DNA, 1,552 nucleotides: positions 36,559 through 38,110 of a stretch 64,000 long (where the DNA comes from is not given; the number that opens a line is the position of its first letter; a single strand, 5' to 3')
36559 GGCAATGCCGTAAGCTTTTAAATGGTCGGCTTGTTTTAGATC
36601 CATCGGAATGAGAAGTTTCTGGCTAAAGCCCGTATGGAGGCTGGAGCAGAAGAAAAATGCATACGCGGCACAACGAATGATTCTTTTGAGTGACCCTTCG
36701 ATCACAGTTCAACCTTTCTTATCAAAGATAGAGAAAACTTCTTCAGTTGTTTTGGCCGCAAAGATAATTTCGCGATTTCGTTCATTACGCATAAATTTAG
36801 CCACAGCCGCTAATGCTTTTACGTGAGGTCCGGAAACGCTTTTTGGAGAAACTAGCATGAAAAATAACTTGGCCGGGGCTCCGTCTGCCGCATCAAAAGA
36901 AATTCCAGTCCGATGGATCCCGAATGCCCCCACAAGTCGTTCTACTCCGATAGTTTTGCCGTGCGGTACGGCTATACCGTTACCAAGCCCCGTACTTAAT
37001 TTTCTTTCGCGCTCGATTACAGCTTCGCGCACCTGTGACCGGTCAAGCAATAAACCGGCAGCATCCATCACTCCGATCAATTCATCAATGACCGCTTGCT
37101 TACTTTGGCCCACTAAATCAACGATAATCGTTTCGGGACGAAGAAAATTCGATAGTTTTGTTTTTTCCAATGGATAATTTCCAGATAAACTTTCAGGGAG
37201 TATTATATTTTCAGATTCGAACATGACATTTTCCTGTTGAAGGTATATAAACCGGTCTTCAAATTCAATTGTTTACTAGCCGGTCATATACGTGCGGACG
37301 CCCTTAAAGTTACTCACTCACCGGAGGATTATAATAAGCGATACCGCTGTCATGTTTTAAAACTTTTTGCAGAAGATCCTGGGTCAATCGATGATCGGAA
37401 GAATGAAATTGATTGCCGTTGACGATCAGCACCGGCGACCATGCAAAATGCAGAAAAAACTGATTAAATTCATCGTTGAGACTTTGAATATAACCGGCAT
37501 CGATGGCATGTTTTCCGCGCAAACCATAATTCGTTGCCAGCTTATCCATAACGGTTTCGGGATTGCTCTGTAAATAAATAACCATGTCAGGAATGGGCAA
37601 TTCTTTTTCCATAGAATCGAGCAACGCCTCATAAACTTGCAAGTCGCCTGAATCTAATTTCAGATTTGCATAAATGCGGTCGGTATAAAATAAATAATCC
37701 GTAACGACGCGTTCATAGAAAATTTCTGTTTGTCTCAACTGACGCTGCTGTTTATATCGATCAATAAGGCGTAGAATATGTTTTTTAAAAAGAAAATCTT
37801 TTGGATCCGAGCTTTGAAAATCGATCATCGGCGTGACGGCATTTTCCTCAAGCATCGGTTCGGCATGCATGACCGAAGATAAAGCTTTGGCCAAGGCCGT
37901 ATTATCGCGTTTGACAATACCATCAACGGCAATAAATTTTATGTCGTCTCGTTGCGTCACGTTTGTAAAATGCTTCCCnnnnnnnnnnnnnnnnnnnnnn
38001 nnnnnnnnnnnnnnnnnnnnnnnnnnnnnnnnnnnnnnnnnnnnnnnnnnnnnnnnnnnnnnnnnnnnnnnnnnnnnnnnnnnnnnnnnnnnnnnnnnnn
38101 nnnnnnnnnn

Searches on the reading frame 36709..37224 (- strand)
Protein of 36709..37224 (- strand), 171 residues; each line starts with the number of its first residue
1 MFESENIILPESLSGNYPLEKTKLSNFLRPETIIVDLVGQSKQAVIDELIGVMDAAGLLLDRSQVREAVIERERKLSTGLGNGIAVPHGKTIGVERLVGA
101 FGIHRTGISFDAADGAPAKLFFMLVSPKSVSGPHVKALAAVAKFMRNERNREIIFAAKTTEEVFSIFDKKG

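Call 72: search_protein_families(library=pfam, proteins=[window:36709-37224:-], max_evalue=0.001)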
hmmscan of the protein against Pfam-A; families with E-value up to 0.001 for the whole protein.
window:36709-37224:- (171 aa): 1 family
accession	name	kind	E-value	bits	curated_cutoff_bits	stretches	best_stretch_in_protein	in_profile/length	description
PF00359.27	PTS_EIIA_2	-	7.8e-33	113.9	27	1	27-169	2-143/144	Phosphoenolpyruvate-dependent sugar phosphotransferase system, EIIA 2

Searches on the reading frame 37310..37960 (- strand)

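Call 72: search_protein_families(library=pfam, proteins=[window:37310-37960:-], max_evalue=0.001)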
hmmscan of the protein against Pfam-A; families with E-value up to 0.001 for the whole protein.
window:37310-37960:- (216 aa): 1 family
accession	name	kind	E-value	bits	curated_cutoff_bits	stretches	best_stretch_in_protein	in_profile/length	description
PF01712.25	dNK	-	5.6e-17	62.6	27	1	10-200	1-198/203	Deoxynucleoside kinase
